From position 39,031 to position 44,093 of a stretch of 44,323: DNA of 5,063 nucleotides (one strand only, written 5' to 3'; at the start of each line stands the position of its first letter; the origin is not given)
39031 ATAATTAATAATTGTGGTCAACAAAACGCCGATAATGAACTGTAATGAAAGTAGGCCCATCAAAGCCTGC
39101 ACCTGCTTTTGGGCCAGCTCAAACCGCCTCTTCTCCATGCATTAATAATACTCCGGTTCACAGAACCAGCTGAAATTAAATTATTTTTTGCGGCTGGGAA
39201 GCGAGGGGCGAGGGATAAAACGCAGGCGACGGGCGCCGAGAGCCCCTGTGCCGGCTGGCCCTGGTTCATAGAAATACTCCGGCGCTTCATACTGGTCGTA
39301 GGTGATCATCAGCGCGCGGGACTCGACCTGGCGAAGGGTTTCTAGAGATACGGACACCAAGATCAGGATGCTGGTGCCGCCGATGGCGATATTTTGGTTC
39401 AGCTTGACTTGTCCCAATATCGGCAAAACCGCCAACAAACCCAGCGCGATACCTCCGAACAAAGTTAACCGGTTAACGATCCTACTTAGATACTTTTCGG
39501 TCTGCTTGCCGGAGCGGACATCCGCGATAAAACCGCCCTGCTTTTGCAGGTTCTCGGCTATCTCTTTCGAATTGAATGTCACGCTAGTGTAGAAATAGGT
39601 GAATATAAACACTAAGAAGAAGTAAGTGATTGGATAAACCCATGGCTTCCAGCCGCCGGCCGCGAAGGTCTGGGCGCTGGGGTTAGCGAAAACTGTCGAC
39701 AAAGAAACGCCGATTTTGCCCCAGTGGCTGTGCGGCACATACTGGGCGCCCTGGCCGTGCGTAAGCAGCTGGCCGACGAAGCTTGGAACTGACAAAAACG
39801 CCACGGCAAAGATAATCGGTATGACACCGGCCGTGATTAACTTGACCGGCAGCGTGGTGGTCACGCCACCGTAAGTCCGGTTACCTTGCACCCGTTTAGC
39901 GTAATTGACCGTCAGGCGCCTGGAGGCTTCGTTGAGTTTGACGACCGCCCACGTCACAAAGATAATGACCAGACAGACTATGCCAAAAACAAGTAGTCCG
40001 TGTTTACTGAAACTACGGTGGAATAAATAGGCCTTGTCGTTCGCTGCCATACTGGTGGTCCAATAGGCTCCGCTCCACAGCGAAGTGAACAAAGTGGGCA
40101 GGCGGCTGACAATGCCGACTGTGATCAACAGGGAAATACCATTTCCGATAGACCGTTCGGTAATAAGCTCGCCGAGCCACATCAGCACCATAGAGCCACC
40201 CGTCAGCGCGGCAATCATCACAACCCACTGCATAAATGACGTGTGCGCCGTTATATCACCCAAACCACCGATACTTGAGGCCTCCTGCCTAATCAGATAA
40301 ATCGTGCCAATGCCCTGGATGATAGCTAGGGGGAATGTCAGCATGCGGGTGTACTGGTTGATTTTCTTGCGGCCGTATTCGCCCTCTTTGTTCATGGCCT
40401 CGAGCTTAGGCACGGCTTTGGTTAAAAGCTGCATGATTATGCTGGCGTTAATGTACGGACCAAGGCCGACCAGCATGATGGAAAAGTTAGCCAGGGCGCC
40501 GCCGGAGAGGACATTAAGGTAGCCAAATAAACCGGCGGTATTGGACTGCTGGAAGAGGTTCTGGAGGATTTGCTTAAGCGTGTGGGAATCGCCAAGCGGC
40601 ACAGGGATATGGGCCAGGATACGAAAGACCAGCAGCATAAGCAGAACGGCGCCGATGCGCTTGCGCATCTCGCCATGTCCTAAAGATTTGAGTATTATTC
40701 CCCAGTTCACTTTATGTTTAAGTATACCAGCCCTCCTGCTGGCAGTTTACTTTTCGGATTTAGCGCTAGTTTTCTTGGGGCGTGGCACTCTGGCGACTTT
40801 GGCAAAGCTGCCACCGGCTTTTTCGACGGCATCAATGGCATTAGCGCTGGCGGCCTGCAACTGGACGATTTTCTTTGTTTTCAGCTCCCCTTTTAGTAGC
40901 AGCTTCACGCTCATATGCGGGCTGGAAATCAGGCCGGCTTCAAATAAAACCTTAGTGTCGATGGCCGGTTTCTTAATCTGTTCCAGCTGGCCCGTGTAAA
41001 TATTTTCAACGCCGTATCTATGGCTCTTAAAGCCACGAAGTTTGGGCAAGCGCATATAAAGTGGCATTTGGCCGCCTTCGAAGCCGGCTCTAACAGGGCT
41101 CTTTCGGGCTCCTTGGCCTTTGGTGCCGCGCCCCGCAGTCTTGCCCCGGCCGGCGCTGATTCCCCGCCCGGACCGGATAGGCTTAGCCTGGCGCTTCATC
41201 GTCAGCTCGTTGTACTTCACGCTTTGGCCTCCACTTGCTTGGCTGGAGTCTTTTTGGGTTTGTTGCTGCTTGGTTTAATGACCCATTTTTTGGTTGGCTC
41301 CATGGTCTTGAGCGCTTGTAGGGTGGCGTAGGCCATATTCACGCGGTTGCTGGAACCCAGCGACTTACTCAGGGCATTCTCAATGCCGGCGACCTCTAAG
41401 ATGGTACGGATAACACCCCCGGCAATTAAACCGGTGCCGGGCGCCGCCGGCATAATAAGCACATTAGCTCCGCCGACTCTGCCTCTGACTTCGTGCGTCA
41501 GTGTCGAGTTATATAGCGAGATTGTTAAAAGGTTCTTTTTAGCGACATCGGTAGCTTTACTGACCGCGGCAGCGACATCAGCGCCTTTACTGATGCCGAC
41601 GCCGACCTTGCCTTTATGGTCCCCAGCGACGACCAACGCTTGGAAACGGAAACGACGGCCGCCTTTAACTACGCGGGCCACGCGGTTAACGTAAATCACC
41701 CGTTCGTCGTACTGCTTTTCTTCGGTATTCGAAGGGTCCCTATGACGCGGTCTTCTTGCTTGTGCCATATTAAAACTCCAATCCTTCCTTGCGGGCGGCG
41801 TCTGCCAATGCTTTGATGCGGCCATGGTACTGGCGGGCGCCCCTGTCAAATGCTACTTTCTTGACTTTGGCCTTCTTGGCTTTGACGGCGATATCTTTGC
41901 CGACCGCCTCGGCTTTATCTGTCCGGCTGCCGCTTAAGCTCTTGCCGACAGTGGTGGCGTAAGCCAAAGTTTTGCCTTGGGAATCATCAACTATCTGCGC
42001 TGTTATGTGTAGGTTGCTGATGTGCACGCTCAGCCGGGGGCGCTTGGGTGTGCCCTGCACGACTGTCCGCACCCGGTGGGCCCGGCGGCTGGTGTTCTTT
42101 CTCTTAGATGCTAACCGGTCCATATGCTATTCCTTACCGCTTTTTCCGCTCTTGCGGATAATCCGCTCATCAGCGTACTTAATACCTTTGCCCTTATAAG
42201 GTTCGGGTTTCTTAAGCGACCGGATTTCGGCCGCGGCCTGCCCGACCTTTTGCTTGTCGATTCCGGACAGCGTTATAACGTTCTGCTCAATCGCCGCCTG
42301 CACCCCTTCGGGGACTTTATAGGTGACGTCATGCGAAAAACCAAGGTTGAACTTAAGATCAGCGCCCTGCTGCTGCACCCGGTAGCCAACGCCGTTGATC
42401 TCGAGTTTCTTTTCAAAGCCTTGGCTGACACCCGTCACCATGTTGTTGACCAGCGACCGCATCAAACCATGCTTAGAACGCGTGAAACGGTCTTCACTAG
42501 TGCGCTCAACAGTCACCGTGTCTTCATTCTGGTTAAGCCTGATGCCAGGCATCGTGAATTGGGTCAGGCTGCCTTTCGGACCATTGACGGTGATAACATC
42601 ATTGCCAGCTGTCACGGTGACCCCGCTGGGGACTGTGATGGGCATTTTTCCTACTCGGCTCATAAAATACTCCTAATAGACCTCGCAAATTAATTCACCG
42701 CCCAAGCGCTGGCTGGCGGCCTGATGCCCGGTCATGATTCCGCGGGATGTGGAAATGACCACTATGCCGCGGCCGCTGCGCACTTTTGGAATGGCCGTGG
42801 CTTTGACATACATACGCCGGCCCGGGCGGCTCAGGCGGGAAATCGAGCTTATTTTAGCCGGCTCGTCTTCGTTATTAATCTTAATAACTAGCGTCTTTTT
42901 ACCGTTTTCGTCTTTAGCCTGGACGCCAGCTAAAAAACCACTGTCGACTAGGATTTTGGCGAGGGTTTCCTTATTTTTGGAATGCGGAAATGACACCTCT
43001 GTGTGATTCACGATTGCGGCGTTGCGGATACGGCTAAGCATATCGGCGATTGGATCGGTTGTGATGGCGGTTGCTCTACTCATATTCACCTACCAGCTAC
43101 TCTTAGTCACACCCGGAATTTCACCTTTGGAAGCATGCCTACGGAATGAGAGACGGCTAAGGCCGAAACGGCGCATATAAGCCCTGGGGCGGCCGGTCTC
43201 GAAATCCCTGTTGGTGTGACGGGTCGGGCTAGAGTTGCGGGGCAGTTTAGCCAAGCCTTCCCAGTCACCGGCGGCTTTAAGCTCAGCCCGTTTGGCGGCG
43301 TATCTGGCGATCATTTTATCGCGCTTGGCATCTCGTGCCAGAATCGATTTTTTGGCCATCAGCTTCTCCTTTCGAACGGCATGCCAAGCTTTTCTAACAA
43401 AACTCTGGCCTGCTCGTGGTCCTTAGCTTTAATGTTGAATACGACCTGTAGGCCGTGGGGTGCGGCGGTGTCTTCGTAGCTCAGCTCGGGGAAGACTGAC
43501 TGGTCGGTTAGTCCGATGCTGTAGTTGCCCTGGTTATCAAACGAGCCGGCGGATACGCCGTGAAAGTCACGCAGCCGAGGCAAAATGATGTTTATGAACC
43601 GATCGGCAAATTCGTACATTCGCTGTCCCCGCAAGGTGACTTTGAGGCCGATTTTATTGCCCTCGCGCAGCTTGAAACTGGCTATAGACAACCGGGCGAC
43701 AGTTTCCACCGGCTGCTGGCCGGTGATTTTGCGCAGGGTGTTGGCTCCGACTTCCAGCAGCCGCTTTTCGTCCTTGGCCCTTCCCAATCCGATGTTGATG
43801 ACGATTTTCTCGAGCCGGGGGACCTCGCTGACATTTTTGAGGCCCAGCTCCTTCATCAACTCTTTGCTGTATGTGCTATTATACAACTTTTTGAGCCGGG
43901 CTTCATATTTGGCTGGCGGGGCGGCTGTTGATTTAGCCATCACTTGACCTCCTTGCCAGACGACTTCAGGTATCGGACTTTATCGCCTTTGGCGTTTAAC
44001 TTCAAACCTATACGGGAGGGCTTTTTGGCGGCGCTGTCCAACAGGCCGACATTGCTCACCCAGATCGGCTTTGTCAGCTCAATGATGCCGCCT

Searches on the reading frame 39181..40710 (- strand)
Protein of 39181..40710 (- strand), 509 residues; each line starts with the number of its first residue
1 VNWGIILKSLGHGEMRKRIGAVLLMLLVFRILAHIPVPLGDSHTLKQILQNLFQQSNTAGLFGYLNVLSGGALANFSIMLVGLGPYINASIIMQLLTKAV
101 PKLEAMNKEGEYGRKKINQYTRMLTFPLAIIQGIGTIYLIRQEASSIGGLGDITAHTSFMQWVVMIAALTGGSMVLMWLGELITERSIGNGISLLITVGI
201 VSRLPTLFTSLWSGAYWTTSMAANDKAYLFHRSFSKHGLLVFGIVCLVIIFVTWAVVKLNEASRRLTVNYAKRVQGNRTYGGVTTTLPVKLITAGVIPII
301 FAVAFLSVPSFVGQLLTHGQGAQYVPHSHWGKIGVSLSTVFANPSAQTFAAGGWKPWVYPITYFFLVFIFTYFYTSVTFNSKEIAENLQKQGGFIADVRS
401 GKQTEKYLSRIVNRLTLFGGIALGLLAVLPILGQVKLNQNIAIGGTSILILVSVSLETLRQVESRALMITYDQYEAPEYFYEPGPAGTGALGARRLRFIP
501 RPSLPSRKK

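Call 81: search_protein_families(library=pfam, proteins=[window:39181-40710:-], max_evalue=0.00001)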
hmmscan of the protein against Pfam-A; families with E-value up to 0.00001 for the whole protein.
window:39181-40710:- (509 aa): 1 family
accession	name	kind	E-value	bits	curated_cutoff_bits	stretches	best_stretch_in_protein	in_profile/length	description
PF00344.25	SecY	-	5.8e-100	335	32.2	1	77-459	1-306/306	SecY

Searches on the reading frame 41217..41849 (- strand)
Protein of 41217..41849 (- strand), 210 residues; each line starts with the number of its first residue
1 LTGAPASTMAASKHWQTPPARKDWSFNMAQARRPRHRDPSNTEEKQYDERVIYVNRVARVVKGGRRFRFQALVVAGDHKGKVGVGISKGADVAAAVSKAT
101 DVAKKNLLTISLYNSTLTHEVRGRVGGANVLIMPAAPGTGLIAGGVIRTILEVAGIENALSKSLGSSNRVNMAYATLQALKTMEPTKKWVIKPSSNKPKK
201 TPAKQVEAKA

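Call 81: search_protein_families(library=pfam, proteins=[window:41217-41849:-], max_evalue=0.00001)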
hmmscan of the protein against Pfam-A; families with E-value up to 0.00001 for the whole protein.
window:41217-41849:- (210 aa): 2 families
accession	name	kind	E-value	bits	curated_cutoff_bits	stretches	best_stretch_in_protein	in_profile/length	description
PF03719.21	Ribosomal_S5_C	-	2.2e-24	85.1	21.5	1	123-184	1-62/71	Ribosomal protein S5, C-terminal domain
PF00333.26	Ribosomal_S5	-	4.9e-23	81.4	27.1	1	48-110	2-64/65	Ribosomal protein S5, N-terminal domain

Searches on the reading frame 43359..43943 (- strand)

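Call 81: search_protein_families(library=pfam, proteins=[window:43359-43943:-], max_evalue=0.00001)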
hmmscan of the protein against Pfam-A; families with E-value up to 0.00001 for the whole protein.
window:43359-43943:- (194 aa): 2 families
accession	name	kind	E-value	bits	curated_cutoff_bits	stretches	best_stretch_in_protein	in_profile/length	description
PF00673.26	Ribosomal_L5_C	-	1.6e-32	111.9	27.8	1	97-190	1-94/94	ribosomal L5P family C-terminus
PF00281.24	Ribosomal_L5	-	3.9e-21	75.5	34.9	1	37-93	1-57/57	Ribosomal protein L5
